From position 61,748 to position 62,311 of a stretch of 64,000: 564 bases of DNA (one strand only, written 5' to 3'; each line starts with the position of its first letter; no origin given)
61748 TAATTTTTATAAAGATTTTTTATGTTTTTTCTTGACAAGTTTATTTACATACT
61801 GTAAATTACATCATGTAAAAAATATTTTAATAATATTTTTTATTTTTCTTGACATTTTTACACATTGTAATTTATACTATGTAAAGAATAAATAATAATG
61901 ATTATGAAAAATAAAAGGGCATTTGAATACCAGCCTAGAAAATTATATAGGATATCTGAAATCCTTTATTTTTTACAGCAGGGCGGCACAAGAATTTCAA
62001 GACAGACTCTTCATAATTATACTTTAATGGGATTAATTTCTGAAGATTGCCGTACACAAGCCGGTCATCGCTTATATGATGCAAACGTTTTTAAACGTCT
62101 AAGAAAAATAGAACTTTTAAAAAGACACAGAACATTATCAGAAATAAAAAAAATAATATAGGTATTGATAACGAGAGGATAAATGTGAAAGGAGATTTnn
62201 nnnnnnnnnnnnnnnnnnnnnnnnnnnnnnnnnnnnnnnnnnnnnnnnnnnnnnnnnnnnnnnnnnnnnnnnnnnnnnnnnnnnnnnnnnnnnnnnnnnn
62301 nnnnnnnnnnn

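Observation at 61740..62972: Tandemly duplicated sigma-70-type promoter with TTACA-N3-TGTAA operators upstream of an HTH gene and a fliA-like sigma factor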

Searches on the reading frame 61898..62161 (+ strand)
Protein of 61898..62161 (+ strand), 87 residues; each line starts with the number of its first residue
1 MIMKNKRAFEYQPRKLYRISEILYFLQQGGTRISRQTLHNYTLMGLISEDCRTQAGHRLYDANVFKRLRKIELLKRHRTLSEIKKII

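Call 6: search_protein_families(library=pfam, proteins=[window:61898-62161:+], max_evalue=0.01)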
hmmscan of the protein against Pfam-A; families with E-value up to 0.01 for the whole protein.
window:61898-62161:+ (87 aa): 2 families
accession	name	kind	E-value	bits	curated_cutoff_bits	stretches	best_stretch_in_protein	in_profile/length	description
PF00376.29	MerR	-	1.5e-05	25.1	28.2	1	31-60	9-38/38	MerR family regulatory protein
PF13411.12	MerR_1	-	0.00014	22.3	21.6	1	31-86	10-65/69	MerR HTH family regulatory protein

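Call 7: search_protein_families(library=ncbifam, proteins=[window:61898-62161:+], max_evalue=0.01)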
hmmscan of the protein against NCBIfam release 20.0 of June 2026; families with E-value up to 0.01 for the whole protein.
window:61898-62161:+ (87 aa): 6 families
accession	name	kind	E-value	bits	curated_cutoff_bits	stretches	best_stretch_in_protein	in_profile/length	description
NF047375.1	HeatShock_HspR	equivalog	2.8e-05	24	105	1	33-86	15-69/92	heat shock protein transcriptional repressor HspR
NF007069.0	PRK09514.1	equivalog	6.3e-05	23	143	1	31-84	11-65/141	Zn(2+)-responsive transcriptional regulator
TIGR02043.1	ZntR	equivalog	0.0002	21.5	167.95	1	33-86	13-67/131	Zn(2+)-responsive transcriptional regulator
TIGR02051.1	MerR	equivalog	0.00042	20.5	150.85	1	33-86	11-65/124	mercury resistance transcriptional regulator MerR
TIGR02044.1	CueR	equivalog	0.0043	17.1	147.4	1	32-76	11-55/127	Cu(I)-responsive transcriptional regulator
TIGR02047.1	CadR-PbrR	equivalog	0.0052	16.8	151.45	1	31-82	10-62/127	Cd(II)/Pb(II)-responsive transcriptional regulator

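Call 11: find_homologous_proteins(query=window:61898-62161:+, max_evalue=0.001)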
Query window:61898-62161:+ (87 aa): 69 proteins with E <= 0.001 among 69 candidates.
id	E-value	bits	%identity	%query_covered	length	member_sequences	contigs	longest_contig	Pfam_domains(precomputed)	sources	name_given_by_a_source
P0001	3.0e-47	175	96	98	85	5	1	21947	PF00376.30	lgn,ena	-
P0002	8.9e-43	161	88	98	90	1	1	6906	PF00376.30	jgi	jgi:DNA-binding transcriptional MerR regulator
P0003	9.6e-43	161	88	98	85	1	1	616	PF00376.30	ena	-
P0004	8.5e-38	145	83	93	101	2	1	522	-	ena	-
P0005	6.7e-35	136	79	98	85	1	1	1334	PF00376.30,PF13411.13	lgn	-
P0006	6.1e-34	133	74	94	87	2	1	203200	PF00376.30,PF13411.13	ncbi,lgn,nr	ncbi:MAG: MerR family transcriptional regulator [Planctomycetes bacterium]|nr:MerR family transcript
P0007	8.7e-33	129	73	94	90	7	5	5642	PF00376.30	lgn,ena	-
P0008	1.4e-31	125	69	98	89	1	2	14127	PF00376.30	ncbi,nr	ncbi:MAG: hypothetical protein QME51_00605 [Planctomycetota bacterium]|nr:hypothetical protein [Plan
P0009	1.3e-30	122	67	95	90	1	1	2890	PF00376.30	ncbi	ncbi:MAG: hypothetical protein AB1599_10315 [Planctomycetota bacterium]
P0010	1.1e-21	94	61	87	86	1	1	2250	PF00376.30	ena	-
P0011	1.8e-21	93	64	87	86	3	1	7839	PF00376.30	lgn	-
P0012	3.3e-21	92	57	93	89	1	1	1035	PF00376.30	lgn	-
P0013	5.5e-21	92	57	94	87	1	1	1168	PF00376.30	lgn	-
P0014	6.6e-21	91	60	92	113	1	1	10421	PF00376.30,PF13411.13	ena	-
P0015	8.5e-21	91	59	87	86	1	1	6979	PF00376.30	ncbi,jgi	jgi:DNA-binding transcriptional MerR regulator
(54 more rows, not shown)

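Call 13: find_related_loci(query=A1, collection=genome_contigs, flank=4000)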
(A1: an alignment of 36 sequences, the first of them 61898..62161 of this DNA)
Query A1 (87 aa) in genome_contigs; peptide patterns used: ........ (x = any residue, [..] = any of these).
157 stretches matched a pattern; 150 encode a relative of the query (tblastn E <= 1e-3); the best 80 are kept; 80 distinct loci.
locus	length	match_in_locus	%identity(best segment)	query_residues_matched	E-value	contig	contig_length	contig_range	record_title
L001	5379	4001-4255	69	3-87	8e-37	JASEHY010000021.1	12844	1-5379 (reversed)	MAG: Planctomycetota bacterium isolate Yes70-35 NODE_21_length_12844_cov_6.786457, whole genome shotgun sequence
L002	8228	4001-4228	56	7-87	2e-25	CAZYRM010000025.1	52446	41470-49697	MAG TPA_asm: uncultured Planctomycetia bacterium isolate binchicken_co248_153 genome assembly, contig: NODE_454_length_5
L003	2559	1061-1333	51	3-87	3e-25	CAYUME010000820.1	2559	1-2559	MAG TPA_asm: uncultured Planctomycetia bacterium isolate SRP319275_co4_33 genome assembly, contig: NODE_49099_length_255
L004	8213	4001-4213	57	12-87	2e-24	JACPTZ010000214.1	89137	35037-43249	MAG: Planctomycetota bacterium isolate NC_groundwater_745_Ag_S-0.65um_67_9 S37_SO-6_scaffold_612370, whole genome shotgu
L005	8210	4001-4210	53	13-87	5e-24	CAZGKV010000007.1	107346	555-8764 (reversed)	MAG TPA_asm: uncultured Planctomycetales bacterium isolate binchicken_co21_415 genome assembly, contig: NODE_30_length_1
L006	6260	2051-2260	55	13-87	2e-23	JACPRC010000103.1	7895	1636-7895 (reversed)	MAG: Planctomycetota bacterium isolate NC_groundwater_669_Ag_B-0.1um_68_34 B_1_S1_Biohub_coassembly_k141_2511074, whole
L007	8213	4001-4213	57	12-87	2e-23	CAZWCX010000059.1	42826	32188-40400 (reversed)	MAG TPA_asm: uncultured Planctomycetia bacterium isolate SRP323723_co1_148 genome assembly, contig: NODE_721_length_4282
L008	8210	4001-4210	59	13-87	1e-23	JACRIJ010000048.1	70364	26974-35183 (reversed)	MAG: Planctomycetota bacterium isolate NC_groundwater_1800_Pr3_B-0.1um_47_15 SR-2_scaffold_141_1510141, whole genome sho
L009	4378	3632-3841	51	13-87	4e-23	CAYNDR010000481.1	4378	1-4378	MAG TPA_asm: uncultured Planctomycetales bacterium isolate binchicken_co232_9 genome assembly, contig: NODE_36311_length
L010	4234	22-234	54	12-87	4e-23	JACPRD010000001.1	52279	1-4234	MAG: Planctomycetota bacterium isolate NC_groundwater_670_Ag_B-0.1um_68_49 B_1_S1_Biohub_coassembly_k141_38927, whole ge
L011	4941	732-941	60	13-87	5e-23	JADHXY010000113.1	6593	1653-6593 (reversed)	MAG: Phycisphaerae bacterium isolate BS750m-G65 BS-750m-C24243, whole genome shotgun sequence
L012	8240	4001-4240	56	3-87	9e-23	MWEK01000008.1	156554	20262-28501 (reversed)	MAG: Planctomycetes bacterium ADurb.Bin069 BWX69_contig000008, whole genome shotgun sequence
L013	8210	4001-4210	51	13-87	1e-22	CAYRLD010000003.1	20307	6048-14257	MAG TPA_asm: uncultured Planctomycetales bacterium isolate SRP260945_co1_409 genome assembly, contig: NODE_4116_length_2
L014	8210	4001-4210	53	13-87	3e-22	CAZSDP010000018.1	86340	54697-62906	MAG TPA_asm: uncultured Planctomycetia bacterium isolate binchicken_co275_154 genome assembly, contig: NODE_174_length_8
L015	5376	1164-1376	50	12-87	2e-21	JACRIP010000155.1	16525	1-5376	MAG: Planctomycetota bacterium isolate NC_groundwater_1806_Pr3_B-0.1um_71_12 SR-2_scaffold_141_718033, whole genome shot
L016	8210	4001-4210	55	13-87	3e-21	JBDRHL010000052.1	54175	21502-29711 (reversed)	MAG: Planctomycetota bacterium isolate MEGAHIT-group-1.515 k141_8969788, whole genome shotgun sequence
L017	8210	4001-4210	56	13-87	4e-21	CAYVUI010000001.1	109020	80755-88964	MAG TPA_asm: uncultured Pirellulales bacterium isolate SRP141376_co4_233 genome assembly, contig: NODE_260_length_109020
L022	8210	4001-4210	49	13-87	7e-21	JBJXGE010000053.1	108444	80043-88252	MAG: Planctomycetota bacterium isolate F1F2.bin.342 k127_3466817, whole genome shotgun sequence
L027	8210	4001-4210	56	13-87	1e-20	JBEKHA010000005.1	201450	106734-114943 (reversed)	MAG: Sedimentisphaerales bacterium isolate SPRUCE 266 SPRUCE_266_5, whole genome shotgun sequence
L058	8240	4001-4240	51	4-87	1e-18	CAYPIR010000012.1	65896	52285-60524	MAG TPA_asm: uncultured bacterium isolate SRP263991_co2_45 genome assembly, contig: NODE_254_length_65896_cov_15.108549,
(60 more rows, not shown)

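Call 15: find_encoding_contigs(protein=P0001, flank=6000, max_places=3)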
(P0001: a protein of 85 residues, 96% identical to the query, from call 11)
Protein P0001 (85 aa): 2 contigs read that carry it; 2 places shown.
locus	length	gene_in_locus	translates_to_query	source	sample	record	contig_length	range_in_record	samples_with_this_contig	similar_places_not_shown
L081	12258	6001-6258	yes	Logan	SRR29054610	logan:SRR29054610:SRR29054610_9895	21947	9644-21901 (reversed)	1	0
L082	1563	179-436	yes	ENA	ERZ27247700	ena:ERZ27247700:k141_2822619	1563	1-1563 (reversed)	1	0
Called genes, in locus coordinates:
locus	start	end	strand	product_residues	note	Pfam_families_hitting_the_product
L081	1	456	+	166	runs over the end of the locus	?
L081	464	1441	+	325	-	PF02423:OCD_Mu_crystall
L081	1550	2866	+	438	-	PF00155:Aminotran_1_2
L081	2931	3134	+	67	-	-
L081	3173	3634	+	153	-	PF13581:HATPase_c_2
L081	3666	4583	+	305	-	PF00989:PAS, PF13188:PAS_8 (weak), PF08448:PAS_4, PF13426:PAS_9, PF08447:PAS_3, PF00990:GGDEF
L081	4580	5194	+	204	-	PF01330:RuvA_N, PF14520:HHH_5, PF07499:RuvA_C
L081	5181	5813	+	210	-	PF26725:TPR_INTS8_3 (faint), PF13424:TPR_12 (faint), PF13431:TPR_17 (faint), PF00515:TPR_1 (faint), PF07719:TPR_2 (faint), PF13181:TPR_8 (faint), PF13414:TPR_11 (faint), PF14559:TPR_19 (faint)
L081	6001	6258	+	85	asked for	PF00376:MerR (faint)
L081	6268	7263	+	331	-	PF00158:Sigma54_activat, PF14532:Sigma54_activ_2, PF07728:AAA_5 (faint), PF25601:AAA_lid_14, PF02954:HTH_8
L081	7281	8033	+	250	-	PF04539:Sigma70_r3 (faint), PF04542:Sigma70_r2, PF08281:Sigma70_r4_2 (weak), PF04545:Sigma70_r4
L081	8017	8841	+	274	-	PF01975:SurE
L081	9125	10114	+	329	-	PF04055:Radical_SAM, PF06968:BATS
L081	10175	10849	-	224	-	-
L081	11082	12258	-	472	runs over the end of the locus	-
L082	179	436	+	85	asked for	PF00376:MerR (faint)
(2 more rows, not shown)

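Call 16: find_encoding_contigs(protein=P0002, flank=6000, max_places=3)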
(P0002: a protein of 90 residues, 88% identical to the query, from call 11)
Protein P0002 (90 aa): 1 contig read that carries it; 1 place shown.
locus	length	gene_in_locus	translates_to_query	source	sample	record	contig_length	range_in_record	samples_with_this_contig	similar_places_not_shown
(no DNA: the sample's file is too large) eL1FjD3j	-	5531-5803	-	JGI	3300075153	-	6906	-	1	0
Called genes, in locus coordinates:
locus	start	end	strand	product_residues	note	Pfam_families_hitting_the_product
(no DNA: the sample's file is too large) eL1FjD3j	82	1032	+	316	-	PF01073:3Beta_HSD, PF01370:Epimerase, PF02719:Polysacc_synt_2 (faint), PF16363:GDP_Man_Dehyd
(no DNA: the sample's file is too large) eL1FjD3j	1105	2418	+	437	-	PF00155:Aminotran_1_2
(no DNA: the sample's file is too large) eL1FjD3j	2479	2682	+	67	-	-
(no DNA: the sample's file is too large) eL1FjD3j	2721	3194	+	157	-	PF13581:HATPase_c_2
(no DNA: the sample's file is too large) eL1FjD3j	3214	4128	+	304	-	PF00989:PAS, PF13188:PAS_8 (weak), PF08448:PAS_4, PF13426:PAS_9, PF08447:PAS_3, PF00990:GGDEF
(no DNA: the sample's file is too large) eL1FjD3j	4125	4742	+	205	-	PF01330:RuvA_N, PF14520:HHH_5, PF07499:RuvA_C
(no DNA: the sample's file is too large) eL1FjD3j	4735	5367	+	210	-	PF13424:TPR_12 (faint), PF07719:TPR_2 (faint), PF00515:TPR_1 (faint), PF13181:TPR_8 (faint), PF13414:TPR_11 (weak), PF13432:TPR_16 (faint), PF13431:TPR_17 (faint)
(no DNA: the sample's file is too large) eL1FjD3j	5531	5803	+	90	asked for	PF00376:MerR (faint)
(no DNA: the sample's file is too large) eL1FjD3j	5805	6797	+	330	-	PF00158:Sigma54_activat, PF14532:Sigma54_activ_2, PF25601:AAA_lid_14, PF02954:HTH_8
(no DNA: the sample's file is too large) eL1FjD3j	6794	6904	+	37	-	?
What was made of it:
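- Tried and rejected: The JGI contig carrying P0002 gave gene calls but no DNA (call 16).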

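Call 17: find_encoding_contigs(protein=P0006, flank=6000, max_places=3)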
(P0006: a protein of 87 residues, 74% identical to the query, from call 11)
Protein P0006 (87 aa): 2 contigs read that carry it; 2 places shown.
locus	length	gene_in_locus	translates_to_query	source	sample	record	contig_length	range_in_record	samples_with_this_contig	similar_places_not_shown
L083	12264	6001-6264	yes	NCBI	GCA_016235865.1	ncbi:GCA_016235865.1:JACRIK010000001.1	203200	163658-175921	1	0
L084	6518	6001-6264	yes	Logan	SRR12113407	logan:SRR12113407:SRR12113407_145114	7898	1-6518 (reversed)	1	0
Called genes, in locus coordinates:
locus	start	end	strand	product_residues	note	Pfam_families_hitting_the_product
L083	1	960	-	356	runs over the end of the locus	PF06925:MGDG_synth, PF13692:Glyco_trans_1_4 (faint), PF02350:Epimerase_2, PF00534:Glycos_transf_1, PF04101:Glyco_tran_28_C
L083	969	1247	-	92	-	-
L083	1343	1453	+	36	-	PF01370:Epimerase (weak)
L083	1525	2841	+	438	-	PF00155:Aminotran_1_2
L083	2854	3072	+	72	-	-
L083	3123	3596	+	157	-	PF13581:HATPase_c_2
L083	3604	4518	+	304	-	PF00989:PAS, PF13188:PAS_8 (weak), PF08448:PAS_4, PF13426:PAS_9, PF08447:PAS_3, PF00990:GGDEF, PF22335:Cas10-Cmr2_palm2 (faint)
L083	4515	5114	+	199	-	PF01330:RuvA_N, PF14520:HHH_5, PF07499:RuvA_C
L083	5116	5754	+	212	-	PF13414:TPR_11 (faint), PF13432:TPR_16 (faint), PF13181:TPR_8 (faint), PF14559:TPR_19 (faint), PF21033:RMD1-3 (faint), PF13431:TPR_17 (faint), PF00515:TPR_1 (weak), PF07719:TPR_2 (weak)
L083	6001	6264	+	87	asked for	PF13411:MerR_1 (weak), PF00376:MerR (weak)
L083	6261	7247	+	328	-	PF00158:Sigma54_activat, PF14532:Sigma54_activ_2, PF25601:AAA_lid_14, PF02954:HTH_8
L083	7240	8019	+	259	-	PF04542:Sigma70_r2, PF04539:Sigma70_r3 (weak), PF08281:Sigma70_r4_2 (weak), PF04545:Sigma70_r4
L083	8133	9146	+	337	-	PF04055:Radical_SAM, PF06968:BATS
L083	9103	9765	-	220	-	-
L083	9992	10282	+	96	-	-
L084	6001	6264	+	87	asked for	PF13411:MerR_1 (weak), PF00376:MerR (weak)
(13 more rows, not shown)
